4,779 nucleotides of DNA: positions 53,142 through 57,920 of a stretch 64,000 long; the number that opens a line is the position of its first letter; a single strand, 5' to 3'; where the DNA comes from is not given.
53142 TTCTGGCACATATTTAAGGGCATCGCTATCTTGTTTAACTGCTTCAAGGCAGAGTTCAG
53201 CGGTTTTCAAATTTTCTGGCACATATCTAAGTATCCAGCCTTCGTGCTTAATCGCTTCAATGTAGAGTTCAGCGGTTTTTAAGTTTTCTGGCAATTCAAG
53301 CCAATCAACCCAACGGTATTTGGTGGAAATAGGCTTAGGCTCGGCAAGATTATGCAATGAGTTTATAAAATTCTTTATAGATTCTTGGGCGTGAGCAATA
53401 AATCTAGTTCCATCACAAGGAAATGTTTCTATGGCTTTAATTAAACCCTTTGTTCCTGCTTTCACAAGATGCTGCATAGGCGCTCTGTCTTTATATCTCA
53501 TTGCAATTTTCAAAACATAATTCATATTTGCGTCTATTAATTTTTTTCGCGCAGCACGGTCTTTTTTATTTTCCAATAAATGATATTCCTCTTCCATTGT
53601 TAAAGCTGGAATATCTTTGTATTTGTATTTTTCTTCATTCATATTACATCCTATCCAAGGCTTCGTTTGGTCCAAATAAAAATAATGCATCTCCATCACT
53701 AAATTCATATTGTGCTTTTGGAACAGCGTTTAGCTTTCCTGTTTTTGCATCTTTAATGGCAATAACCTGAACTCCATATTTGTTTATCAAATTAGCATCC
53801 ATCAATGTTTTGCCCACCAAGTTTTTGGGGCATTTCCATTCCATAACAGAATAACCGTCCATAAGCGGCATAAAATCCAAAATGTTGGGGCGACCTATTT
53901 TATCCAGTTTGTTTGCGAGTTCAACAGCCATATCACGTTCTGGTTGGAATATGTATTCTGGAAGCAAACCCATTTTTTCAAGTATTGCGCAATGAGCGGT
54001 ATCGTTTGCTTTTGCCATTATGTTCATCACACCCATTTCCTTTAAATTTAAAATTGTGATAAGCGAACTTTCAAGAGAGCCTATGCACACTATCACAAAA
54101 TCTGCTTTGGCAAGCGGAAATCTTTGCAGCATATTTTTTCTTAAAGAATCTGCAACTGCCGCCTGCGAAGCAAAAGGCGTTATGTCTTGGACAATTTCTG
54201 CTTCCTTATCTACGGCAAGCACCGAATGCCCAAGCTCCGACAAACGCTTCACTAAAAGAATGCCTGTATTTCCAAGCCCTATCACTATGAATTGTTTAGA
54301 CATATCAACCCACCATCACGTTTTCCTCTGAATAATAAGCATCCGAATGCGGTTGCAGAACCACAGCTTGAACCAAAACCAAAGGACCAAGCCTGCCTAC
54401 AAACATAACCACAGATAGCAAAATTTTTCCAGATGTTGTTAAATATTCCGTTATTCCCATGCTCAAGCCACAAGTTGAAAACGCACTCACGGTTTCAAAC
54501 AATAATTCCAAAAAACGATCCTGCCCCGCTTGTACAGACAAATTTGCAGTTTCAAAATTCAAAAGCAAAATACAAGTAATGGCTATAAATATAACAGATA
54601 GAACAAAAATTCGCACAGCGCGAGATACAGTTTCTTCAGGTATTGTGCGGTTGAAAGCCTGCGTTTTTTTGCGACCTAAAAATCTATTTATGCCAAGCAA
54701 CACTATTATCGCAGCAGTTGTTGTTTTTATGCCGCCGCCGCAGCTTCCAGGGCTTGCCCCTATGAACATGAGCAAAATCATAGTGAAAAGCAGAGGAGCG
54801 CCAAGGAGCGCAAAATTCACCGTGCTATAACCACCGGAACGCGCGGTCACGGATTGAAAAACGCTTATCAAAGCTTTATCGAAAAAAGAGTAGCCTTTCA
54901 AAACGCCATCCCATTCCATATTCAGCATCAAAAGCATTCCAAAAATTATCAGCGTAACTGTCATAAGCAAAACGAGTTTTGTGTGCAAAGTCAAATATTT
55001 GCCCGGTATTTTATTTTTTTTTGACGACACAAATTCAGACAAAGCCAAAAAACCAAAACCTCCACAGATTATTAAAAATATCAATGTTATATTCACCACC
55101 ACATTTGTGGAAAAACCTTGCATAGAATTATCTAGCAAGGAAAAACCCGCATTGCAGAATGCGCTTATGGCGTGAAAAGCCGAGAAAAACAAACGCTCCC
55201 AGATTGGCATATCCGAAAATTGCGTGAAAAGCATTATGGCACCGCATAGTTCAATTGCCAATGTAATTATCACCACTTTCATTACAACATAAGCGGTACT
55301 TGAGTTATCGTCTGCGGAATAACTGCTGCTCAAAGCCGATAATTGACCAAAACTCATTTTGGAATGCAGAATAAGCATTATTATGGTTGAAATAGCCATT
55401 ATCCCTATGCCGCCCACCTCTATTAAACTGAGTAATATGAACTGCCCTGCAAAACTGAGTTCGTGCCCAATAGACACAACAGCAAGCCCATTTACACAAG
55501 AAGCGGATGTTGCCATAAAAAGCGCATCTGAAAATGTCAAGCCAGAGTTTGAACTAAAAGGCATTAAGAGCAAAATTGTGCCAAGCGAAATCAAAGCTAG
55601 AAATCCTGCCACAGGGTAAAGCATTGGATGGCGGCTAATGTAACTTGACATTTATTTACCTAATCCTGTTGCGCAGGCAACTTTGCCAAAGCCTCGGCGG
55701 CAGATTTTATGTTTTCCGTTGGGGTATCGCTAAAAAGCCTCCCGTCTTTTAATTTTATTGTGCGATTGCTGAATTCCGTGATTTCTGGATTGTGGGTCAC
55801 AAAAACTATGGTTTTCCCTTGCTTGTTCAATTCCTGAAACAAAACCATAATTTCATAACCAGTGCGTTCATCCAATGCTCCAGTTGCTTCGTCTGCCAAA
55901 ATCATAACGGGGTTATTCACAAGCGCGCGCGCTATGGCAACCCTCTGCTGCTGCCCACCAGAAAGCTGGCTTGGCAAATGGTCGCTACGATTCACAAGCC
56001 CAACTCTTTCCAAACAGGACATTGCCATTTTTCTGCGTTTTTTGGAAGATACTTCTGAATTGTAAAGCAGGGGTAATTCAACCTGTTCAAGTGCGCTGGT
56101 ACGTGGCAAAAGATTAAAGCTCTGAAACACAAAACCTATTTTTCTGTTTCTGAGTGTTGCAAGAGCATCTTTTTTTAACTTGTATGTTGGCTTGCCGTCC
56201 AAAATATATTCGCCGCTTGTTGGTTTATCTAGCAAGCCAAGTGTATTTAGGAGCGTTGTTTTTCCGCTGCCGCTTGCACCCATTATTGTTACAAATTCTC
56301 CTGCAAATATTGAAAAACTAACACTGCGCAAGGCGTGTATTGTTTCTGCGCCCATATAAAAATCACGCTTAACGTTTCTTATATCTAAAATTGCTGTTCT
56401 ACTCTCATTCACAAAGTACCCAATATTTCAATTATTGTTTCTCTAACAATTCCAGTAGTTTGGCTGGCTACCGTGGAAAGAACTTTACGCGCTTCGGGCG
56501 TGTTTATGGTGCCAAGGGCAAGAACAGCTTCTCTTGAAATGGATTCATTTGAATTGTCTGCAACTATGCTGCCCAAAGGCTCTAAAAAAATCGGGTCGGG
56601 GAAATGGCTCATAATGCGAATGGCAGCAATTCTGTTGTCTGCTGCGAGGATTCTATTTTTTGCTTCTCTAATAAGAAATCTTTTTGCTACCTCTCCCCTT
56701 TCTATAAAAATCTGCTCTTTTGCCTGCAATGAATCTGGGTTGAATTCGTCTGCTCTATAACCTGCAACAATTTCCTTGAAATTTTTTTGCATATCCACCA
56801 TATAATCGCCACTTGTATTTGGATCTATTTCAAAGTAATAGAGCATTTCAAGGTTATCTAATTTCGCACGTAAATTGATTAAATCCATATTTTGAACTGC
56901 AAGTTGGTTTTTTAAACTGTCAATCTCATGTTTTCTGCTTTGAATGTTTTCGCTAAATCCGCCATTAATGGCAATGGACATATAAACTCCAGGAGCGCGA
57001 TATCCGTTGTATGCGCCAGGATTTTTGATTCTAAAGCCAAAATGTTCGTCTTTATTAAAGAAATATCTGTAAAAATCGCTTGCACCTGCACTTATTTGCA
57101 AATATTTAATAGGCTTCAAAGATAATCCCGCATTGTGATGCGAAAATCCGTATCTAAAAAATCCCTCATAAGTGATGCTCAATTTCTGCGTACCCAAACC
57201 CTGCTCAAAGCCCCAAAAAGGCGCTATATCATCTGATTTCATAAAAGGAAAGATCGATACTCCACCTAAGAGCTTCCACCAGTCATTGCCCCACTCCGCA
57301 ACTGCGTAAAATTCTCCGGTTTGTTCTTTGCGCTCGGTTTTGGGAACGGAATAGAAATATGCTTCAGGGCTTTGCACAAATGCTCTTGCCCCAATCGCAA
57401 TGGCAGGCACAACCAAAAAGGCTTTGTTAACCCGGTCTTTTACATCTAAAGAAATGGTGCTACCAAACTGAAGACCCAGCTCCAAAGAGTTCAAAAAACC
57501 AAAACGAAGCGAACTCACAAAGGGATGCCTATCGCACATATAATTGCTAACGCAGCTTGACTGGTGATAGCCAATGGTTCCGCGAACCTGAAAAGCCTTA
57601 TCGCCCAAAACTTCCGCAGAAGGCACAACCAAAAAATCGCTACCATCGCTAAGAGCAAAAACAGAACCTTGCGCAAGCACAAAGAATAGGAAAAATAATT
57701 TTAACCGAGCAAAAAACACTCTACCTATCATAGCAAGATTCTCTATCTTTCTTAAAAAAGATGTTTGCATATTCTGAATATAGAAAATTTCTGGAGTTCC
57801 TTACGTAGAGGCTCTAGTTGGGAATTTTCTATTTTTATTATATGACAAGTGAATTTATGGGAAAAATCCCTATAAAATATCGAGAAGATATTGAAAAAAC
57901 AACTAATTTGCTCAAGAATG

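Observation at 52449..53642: Sigma-70 region-2-like module fused to an 11-unit DUF4116-type repeat array, abutting trkA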

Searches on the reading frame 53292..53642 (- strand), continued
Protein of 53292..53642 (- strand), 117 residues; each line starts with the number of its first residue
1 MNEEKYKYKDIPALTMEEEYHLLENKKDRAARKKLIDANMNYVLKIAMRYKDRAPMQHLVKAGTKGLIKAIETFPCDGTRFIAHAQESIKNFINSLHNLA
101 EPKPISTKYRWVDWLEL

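Call 60: search_protein_families(library=pfam, proteins=[L014:134-1996:+, L014:3692-5809:+, L014:3396-3719:+, L012:4331-5866:+], max_evalue=1)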
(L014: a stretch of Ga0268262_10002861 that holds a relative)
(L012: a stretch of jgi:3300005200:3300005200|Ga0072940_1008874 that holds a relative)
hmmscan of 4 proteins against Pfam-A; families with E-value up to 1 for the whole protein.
L014:134-1996:+ (620 aa): 9 families
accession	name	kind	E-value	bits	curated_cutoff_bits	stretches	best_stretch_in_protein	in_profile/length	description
PF13475.11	DUF4116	-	2.3e-94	309.2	24.9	12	202-247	3-49/49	Domain of unknown function (DUF4116)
PF18379.6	FERM_F1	-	4.2e-05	23.9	26.1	0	232-260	10-38/96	FERM F1 ubiquitin-like domain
PF15192.11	TMEM213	-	0.022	15.5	27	1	151-199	30-78/79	TMEM213 family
PF06822.17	DUF1235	-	0.023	14.5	25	0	224-265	49-90/261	Protein of unknown function (DUF1235)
PF05290.17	Baculo_IE-1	-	0.034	14.5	33.1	0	474-533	24-82/141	Baculovirus immediate-early protein (IE-0)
PF10112.14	Halogen_Hydrol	-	0.054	13.9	29.8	0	212-335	36-157/191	5-bromo-4-chloroindolyl phosphate hydrolysis protein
PF09461.15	PcF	-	0.078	13.8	25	0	131-161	3-29/45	Phytotoxin PcF protein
PF14346.11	DUF4398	-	0.098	13.6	27.9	0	124-154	1-30/78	Domain of unknown function (DUF4398)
PF03233.18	Cauli_AT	-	0.98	9.8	24.8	0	399-431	128-160/163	Aphid transmission protein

L014:3692-5809:+ (705 aa): 3 families
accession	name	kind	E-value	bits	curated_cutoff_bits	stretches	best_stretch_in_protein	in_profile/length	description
PF13475.11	DUF4116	-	7.8e-44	147.4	24.9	6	297-341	4-49/49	Domain of unknown function (DUF4116)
PF09603.15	Fib_succ_major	-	8.7e-30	104.8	33.9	1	28-197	1-187/187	Fibrobacter succinogenes major domain (Fib_succ_major)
PF18379.6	FERM_F1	-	0.54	10.8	26.1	0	496-528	5-37/96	FERM F1 ubiquitin-like domain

L014:3396-3719:+ (107 aa): 1 family
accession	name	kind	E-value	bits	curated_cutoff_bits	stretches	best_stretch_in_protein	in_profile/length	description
PF04542.20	Sigma70_r2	-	2.7e-05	24.3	24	1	32-94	1-61/71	Sigma-70 region 2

L012:4331-5866:+ (511 aa): 25 families
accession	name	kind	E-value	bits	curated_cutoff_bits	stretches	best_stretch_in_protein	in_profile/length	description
PF07719.23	TPR_2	-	2.6e-54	177.3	27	9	258-284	4-30/34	Tetratricopeptide repeat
PF00515.34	TPR_1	-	4.2e-53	175.5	27.8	9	258-285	4-31/34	Tetratricopeptide repeat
PF13181.12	TPR_8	-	3.9e-44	145.5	25.7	9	258-286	4-32/34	Tetratricopeptide repeat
PF13414.12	TPR_11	-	2.5e-29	101.1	26.8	8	262-302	1-41/42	TPR repeat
PF09603.15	Fib_succ_major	-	5.2e-29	102.3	33.9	1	15-180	1-187/187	Fibrobacter succinogenes major domain (Fib_succ_major)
PF13424.12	TPR_12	-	2e-24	86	30.1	5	364-423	8-74/77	Tetratricopeptide repeat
PF13432.12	TPR_16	-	9.4e-24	83.9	32.7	4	261-319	3-61/65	Tetratricopeptide repeat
PF13371.12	TPR_9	-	9.5e-16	58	35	1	359-391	29-61/73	Tetratricopeptide repeat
PF13174.12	TPR_6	-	3e-15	56.2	26.3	2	465-493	3-31/33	Tetratricopeptide repeat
PF13374.12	TPR_10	-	2e-13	50.3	27.5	1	262-287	9-34/42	Tetratricopeptide repeat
PF13431.12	TPR_17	-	2.2e-13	49.7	24.4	2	312-341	2-30/34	Tetratricopeptide repeat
PF10516.15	SHNi-TPR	-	1.7e-12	47.1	21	2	235-255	14-34/38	SHNi-TPR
PF13428.12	TPR_14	-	4.7e-07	30.3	23.5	1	465-503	4-42/44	Tetratricopeptide repeat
PF25575.1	TPR_BSK1_C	-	6.2e-07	29.8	42.2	2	190-254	45-109/118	Serine/threonine-protein kinase BSK1-like, TPR repeats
PF13176.12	TPR_7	-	1.2e-06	28.6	27.9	1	469-494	6-31/36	Tetratricopeptide repeat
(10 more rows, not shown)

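Call 68: search_protein_families(library=phrogs, proteins=[window:53292-53642:-, P0151, L003:6876-9140:+], max_evalue=0.001)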
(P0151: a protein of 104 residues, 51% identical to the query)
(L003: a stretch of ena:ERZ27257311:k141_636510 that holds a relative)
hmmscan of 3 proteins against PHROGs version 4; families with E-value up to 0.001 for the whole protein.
window:53292-53642:- (117 aa): 1 family
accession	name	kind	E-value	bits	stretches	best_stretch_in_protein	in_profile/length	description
phrog_351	-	transcription regulation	1.8e-08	34.4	1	7-85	478-563/928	RNA polymerase sigma factor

P0151 (104 aa): 1 family
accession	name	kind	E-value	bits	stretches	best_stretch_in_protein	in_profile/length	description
phrog_351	-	transcription regulation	1e-14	55.1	1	9-102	477-575/928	RNA polymerase sigma factor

L003:6876-9140:+ (754 aa): 23 families
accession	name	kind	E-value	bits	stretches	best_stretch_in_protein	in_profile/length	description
phrog_10401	-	other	2.3e-58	199.5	1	279-719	213-634/667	ATPase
phrog_3757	-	unknown function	2.9e-48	166.1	1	513-703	91-285/367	-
phrog_9172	-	unknown function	2.2e-25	90.5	1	536-689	93-256/509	-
phrog_168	-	DNA, RNA and nucleotide metabolism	3.7e-23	83.7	2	552-687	43-170/314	clamp loader of DNA polymerase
phrog_11838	-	DNA, RNA and nucleotide metabolism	6.4e-19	69.4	2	521-626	14-115/420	clamp loader of DNA polymerase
phrog_7485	-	unknown function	1.7e-15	57.9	1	552-701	228-382/430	-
phrog_5846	-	DNA, RNA and nucleotide metabolism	6.7e-14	52.9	2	551-674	38-151/380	clamp loader of DNA polymerase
phrog_249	-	moron, auxiliary metabolic gene and host takeover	3.6e-13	50.6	1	461-620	35-204/380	porphyrin biosynthesis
phrog_4339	-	unknown function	5e-13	50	1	515-628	281-377/552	-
phrog_30773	-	unknown function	1.1e-11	44.8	1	552-664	197-318/666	-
phrog_8638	-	unknown function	2.7e-10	40.5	1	520-620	270-375/568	-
phrog_124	-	DNA, RNA and nucleotide metabolism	1.5e-08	35.4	0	544-573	36-65/382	Sak4-like ssDNA annealing protein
phrog_7998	-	unknown function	5.2e-07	30.1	0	549-622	38-131/339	-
phrog_4871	-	other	5.4e-07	29.4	0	547-573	492-518/764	ATP-dependent protease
phrog_50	-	DNA, RNA and nucleotide metabolism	1.2e-06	28.9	0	526-565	346-383/570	DnaC-like helicase loader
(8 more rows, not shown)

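Call 70: search_protein_families(library=pfam, proteins=[L003:2251-2982:+, L003:3360-4103:+, L007:388-1236:+, L007:3644-4483:+, L005:7278-7955:+, L005:6276-7166:+, L005:8291-8527:+, L010:6543-6767:+, L010:4313-5944:+, L002:949-1611:+], max_evalue=0.05)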
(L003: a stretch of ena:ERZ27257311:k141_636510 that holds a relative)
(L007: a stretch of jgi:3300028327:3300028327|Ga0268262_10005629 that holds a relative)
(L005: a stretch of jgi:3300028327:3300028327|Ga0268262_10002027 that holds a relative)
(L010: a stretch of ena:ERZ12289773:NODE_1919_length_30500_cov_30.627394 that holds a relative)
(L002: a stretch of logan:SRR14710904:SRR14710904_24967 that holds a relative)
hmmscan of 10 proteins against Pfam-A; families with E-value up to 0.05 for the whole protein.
L003:2251-2982:+ (243 aa): 1 family
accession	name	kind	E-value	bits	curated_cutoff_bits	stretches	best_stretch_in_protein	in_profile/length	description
PF12733.13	Cadherin-like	-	0.022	15.6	24.2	1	153-232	29-86/89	Cadherin-like beta sandwich domain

L003:3360-4103:+ (247 aa): 1 family
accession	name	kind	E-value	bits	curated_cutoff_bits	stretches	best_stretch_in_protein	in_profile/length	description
PF17979.7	zf-CRD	-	0.0088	16.8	26.3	0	47-129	42-122/158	Cysteine rich domain with multizinc binding regions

L007:388-1236:+ (282 aa): 1 family
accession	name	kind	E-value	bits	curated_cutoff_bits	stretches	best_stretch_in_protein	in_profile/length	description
PF06428.16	Sec2p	-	0.0049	17.3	28.5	1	247-279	50-82/92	GDP/GTP exchange factor Sec2p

L007:3644-4483:+ (279 aa): 0 families

L005:7278-7955:+ (225 aa): 1 family
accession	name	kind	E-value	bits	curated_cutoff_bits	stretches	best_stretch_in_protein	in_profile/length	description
PF13806.12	Rieske_2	-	0.044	14.2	27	0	135-162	72-99/104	Rieske-like [2Fe-2S] domain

L005:6276-7166:+ (296 aa): 2 families
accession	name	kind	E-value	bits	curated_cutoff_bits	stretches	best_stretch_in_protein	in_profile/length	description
PF12072.13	RNase_Y_N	-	0.016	15.1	32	1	238-290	83-135/201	RNase Y N-terminal region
PF06428.16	Sec2p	-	0.019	15.4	28.5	0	246-294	35-83/92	GDP/GTP exchange factor Sec2p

L005:8291-8527:+ (78 aa): 0 families

L010:6543-6767:+ (74 aa): 0 families

L010:4313-5944:+ (543 aa): 0 families

L002:949-1611:+ (220 aa): 1 family
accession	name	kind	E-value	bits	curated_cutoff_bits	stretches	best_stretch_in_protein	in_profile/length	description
PF21667.2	Nop5_N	-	0.013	16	27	1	157-219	30-95/117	Nop5, N-terminal domain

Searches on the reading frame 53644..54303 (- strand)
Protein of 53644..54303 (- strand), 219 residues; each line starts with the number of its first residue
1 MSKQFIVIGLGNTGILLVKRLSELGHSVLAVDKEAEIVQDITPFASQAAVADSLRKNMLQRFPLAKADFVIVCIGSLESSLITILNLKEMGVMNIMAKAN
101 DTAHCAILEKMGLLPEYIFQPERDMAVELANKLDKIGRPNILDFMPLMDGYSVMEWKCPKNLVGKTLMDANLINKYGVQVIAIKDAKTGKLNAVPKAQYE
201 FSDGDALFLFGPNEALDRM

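Call 3: search_protein_families(library=pfam, proteins=[window:53644-54303:-], max_evalue=1)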
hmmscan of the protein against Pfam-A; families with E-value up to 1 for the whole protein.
window:53644-54303:- (219 aa): 14 families
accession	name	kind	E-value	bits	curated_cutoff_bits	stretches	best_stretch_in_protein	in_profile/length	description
PF02254.24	TrkA_N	-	3.3e-21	76.2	23.8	1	5-113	1-110/116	TrkA-N domain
PF02080.26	TrkA_C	-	4.8e-08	33.2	27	1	161-218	11-65/71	TrkA-C domain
PF03446.21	NAD_binding_2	-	0.0012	19.3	21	1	7-80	4-69/161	NAD binding domain of 6-phosphogluconate dehydrogenase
PF03721.20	UDPG_MGDP_dh_N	-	0.0035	17.4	27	1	6-41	4-39/187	UDP-glucose/GDP-mannose dehydrogenase family, NAD binding domain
PF01933.23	CofD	-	0.0053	16.4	30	1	64-112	173-221/290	2-phospho-L-lactate transferase CofD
PF21799.2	MurD-like_N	-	0.0069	17.1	27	1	3-39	1-37/88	Mur ligase MurD-like, N-terminal domain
PF02826.25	2-Hacid_dh_C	-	0.019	14.8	25.1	1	3-45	37-76/178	D-isomer specific 2-hydroxyacid dehydrogenase, NAD binding domain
PF01488.26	Shikimate_DH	-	0.02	15.4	24.3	1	2-78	12-87/138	Shikimate / quinate 5-dehydrogenase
PF00070.33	Pyr_redox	-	0.024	15.6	22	1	6-57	3-53/82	Pyridine nucleotide-disulphide oxidoreductase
PF02558.23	ApbA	-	0.025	14.6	22.2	1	6-74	2-74/150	Ketopantoate reductase PanE/ApbA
PF06241.17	Castor_Poll_mid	-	0.037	14.5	26.7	1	159-213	37-90/104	Castor and Pollux, part of voltage-gated ion channel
PF03807.23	F420_oxidored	-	0.059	14.4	21.6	1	7-73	4-66/94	NADP oxidoreductase coenzyme F420-dependent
PF13241.12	NAD_binding_7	-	0.12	13.4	22.1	1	3-82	8-77/104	Putative NAD(P)-binding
PF00208.27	ELFV_dehydrog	-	0.19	11.8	23.4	1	3-40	33-70/241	Glutamate/Leucine/Phenylalanine/Valine dehydrogenase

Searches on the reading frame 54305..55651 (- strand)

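Call 3: search_protein_families(library=pfam, proteins=[window:54305-55651:-], max_evalue=1)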
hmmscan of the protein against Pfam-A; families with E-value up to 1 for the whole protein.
window:54305-55651:- (448 aa): 1 family
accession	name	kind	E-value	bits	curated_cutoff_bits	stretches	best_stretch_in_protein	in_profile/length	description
PF02386.22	TrkH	-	1.5e-59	202.3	27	1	15-434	41-495/502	Cation transport protein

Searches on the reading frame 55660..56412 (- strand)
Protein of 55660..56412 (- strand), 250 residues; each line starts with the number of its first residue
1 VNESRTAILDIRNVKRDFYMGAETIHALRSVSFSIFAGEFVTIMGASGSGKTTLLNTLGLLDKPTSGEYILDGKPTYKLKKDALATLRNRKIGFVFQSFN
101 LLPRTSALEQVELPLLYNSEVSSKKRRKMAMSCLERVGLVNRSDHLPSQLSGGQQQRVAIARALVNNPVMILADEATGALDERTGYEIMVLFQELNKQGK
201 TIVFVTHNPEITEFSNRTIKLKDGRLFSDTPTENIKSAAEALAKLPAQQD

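Call 3: search_protein_families(library=pfam, proteins=[window:55660-56412:-], max_evalue=1)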
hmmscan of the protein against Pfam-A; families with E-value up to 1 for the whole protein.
window:55660-56412:- (250 aa): 25 families
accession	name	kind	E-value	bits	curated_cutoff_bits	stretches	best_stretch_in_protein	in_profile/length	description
PF00005.33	ABC_tran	-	2.3e-32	112.9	25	1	28-177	1-136/137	ABC transporter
PF02463.25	SMC_N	-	1.2e-06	28.5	40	1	95-222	135-212/220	RecF/RecN/SMC N terminal domain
PF13304.12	AAA_21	-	0.00017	22.2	27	1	42-81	3-55/304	AAA domain, putative AbiEii toxin, Type IV TA system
PF13401.12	AAA_22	-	0.0015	19.3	27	1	39-88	6-33/130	AAA domain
PF13191.12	AAA_16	-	0.0019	19.2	32.6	1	28-64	12-51/167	AAA ATPase domain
PF03193.22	RsgA_GTPase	-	0.0045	17.3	30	1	35-58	103-126/174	RsgA GTPase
PF13555.12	AAA_29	-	0.0088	16.2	27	1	38-57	23-41/61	P-loop containing region of AAA domain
PF25199.1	nSTAND_NTPase5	-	0.021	15.1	34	1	39-58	42-61/145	Novel STAND NTPase 5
PF01580.24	FtsK_SpoIIIE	-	0.024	14.5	24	1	39-58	40-59/221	FtsK/SpoIIIE family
PF13481.12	AAA_25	-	0.026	14.6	27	1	37-57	32-52/195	AAA domain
PF13521.12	AAA_28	-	0.032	14.9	27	1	41-59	2-20/164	AAA domain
PF20720.3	nSTAND3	-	0.037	14.1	27.2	1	39-58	18-37/155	Novel STAND NTPase 3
PF20703.3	nSTAND1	-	0.039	14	27.1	1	38-61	33-55/379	Novel STAND NTPase 1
PF13479.12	AAA_24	-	0.099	12.9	27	1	41-58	5-22/195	AAA domain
PF05729.18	NACHT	-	0.11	12.7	26.7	1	41-58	3-20/167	NACHT domain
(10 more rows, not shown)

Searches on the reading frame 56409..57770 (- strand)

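Call 3: search_protein_families(library=pfam, proteins=[window:56409-57770:-], max_evalue=1)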
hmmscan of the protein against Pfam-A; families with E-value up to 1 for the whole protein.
window:56409-57770:- (453 aa): 1 family
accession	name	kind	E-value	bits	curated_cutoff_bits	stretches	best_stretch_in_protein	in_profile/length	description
PF13646.12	HEAT_2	-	8.2e-07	29.7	27.7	1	378-450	15-87/88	HEAT repeats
